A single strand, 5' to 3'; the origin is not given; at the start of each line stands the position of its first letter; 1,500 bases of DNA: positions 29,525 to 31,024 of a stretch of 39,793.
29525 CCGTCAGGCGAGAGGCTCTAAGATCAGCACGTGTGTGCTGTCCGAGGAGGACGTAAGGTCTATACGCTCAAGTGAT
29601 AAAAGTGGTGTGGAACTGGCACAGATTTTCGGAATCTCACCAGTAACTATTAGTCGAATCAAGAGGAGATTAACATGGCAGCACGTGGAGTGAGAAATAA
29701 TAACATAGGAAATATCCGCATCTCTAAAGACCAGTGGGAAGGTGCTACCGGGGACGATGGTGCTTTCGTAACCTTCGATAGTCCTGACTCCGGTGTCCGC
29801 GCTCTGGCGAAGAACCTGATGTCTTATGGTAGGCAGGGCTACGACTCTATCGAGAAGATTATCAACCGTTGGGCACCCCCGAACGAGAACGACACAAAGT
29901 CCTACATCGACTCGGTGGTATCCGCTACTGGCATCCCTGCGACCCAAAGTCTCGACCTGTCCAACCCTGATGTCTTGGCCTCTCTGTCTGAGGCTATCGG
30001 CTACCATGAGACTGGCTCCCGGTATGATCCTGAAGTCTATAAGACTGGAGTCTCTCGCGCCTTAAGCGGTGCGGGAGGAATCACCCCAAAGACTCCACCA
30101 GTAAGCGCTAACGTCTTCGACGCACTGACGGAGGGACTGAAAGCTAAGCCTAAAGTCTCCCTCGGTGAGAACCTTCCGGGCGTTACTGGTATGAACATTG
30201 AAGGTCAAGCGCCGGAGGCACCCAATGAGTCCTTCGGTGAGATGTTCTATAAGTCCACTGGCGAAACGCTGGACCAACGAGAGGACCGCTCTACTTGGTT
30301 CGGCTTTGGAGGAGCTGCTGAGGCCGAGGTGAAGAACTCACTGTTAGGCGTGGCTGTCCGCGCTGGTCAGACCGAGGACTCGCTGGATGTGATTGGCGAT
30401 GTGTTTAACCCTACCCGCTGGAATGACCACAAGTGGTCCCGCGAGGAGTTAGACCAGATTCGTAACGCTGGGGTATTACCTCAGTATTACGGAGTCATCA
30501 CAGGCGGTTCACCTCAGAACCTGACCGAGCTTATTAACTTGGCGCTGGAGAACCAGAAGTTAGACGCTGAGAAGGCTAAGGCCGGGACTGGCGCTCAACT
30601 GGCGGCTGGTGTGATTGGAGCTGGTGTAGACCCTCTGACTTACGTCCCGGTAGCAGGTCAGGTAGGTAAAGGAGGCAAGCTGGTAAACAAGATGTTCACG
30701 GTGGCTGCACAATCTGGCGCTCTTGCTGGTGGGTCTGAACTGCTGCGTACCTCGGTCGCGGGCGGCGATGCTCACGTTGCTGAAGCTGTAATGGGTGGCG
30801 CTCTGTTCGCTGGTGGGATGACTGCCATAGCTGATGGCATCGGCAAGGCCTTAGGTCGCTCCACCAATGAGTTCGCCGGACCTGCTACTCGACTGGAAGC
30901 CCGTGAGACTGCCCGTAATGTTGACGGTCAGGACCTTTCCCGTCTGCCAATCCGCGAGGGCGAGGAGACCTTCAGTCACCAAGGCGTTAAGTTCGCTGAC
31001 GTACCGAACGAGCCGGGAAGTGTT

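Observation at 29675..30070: gp16 N-terminal domain differs from the T7 transglycosylase domain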

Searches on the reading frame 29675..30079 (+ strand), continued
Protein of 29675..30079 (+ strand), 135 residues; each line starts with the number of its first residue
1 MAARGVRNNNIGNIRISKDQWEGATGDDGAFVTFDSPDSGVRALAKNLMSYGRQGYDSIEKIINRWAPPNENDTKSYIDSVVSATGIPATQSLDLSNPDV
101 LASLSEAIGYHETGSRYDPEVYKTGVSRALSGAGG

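Call 59: get_annotated_region(hit=H57, flank=3000)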
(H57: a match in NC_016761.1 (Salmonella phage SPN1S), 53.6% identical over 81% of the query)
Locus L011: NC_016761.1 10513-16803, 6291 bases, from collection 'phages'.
description: Salmonella phage SPN1S, complete genome.
organism: Salmonella phage SPN1S (NCBI taxid 1125653)
taxonomy: Viruses; Duplodnaviria; Heunggongvirae; Uroviricota; Caudoviricetes; Uetakevirus; Uetakevirus SPN1S
host: pathenogenic Salmonella bacterium; source: -; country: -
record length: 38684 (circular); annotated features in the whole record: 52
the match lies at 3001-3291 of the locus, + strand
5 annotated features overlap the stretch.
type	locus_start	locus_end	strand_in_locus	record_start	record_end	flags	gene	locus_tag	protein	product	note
CDS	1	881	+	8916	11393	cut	-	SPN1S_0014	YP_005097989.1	tail protein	-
CDS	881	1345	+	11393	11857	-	-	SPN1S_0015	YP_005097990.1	internal virion protein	-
CDS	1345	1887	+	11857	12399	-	-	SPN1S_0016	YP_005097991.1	internal virion protein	-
CDS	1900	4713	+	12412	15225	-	-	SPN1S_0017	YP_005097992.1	head protein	-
CDS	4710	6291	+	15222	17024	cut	-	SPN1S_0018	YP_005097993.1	hypothetical protein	-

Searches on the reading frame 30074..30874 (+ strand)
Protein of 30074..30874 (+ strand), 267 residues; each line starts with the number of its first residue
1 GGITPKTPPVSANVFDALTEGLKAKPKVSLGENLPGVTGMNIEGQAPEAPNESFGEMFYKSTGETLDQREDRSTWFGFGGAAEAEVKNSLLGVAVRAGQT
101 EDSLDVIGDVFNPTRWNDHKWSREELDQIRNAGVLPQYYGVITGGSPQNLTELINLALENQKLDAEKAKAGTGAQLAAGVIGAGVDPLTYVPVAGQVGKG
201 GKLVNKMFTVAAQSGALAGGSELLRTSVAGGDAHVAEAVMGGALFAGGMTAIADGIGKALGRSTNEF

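Call 79: search_dna_similar(query=window:30074-30874:+, collection=phages, mode=protein, max_rows=40, rows=spread)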
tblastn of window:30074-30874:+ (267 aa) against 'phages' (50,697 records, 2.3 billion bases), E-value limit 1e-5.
Records with a match: 1256; places in all: 1272; records where one place covers at least 80% of the query: 1194.
Best place of each record, by identity: 90-95% 55; 80-90% 163; 60-80% 3; <60% 1035.
By first word of the organism name: Klebsiella 427; Escherichia 262; Pseudomonas 137; Salmonella 91; Yersinia 84; Enterobacter 30; Vibrio 29; Pectobacterium 23; Shigella 18; Citrobacter 18; and 28 more.
By host as written in the record: Klebsiella pneumoniae 221; - 219; Escherichia coli 91; Yersinia pestis 38; Salmonella enterica subsp. enterica serovar Typhi 30; Klebsiella pneumoniae 135080 30; Pseudomonas putida KT2440 and Paw85 25; Vibrio cholerae 22; and 276 more.
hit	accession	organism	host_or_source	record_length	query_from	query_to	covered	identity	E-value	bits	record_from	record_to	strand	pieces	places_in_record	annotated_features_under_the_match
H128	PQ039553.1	Enterobacter phage vB_Ecl_MII_002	Enterobacter cloacae ATCC 50398 ZM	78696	1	267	100%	94.8%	2e-165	513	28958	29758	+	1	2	rasttk_feature_creation_tool=svr_big_repeats | svr_condense_repeats | peptidoglycan lytic exotransglycosylase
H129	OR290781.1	Salmonella phage PRF-SP7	Salmonella enterica subsp. enterica ...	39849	1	267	100%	91.8%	2e-161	501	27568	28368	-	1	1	peptidoglycan hydrolase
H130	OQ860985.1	Salmonella phage ST10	Salmonella enterica subsp. enterica ...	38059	2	267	100%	89.8%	8e-159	493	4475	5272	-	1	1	peptidoglycan lytic exotransglycosylase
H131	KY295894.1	Escherichia phage vB_EcoP_F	Escherichia coli O18ac:K1:H7 ColV+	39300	2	267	100%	89.5%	1e-158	493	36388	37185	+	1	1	none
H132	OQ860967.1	Salmonella phage ST57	Salmonella enterica subsp. enterica ...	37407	2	267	100%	89.1%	7e-158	491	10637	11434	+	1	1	peptidoglycan lytic exotransglycosylase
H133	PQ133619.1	Klebsiella phage P7124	Klebsiella pneumoniae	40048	2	267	100%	88.7%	2e-157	489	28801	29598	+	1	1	hypothetical protein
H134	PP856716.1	Salmonella phage vB_STmST19_KE14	Salmonella enterica subsp. enterica ...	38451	2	267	100%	88.0%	3e-156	486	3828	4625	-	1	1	internal virion protein with endolysin domain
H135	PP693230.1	Salmonella phage DS_BP2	Salmonella sp.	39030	1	266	100%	55.3%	2e-80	269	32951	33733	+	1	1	peptidoglycan transglycosylase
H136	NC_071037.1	Salmonella phage vB_STy-RN5i1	Salmonella enterica serovar Typhimurium ...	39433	1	263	99%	54.4%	3e-78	262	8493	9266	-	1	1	transglycosylase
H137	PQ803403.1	Klebsiella phage RAD13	Klebsiella pneumoniae ATCC 43816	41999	1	267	100%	52.2%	5e-75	253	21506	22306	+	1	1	internal virion protein with endolysin domain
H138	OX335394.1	Klebsiella phage cp27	Sewage and Seine river water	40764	1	267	100%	51.8%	9e-75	253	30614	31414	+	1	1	record has no annotation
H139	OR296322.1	Klebsiella phage H5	Klebsiella pneumoniae subsp. pneumoniae ...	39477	1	267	100%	51.8%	2e-74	251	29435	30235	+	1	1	transglycosylase SLT domain-containing protein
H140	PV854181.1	Klebsiella phage RCIP0234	Klebsiella pneumoniae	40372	1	267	100%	51.8%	3e-74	251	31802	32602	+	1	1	membrane-bound lytic murein transglycosylase F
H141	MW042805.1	Klebsiella phage 066045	Klebsiella pneumoniae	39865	1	267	100%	51.8%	5e-74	250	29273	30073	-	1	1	mltF: membrane-bound lytic murein transglycosylase F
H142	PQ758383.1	Klebsiella phage M1-DAzarov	Klebsiella pneumoniae 669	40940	1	267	100%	51.5%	3e-74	251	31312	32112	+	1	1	peptidoglycan transglycosylase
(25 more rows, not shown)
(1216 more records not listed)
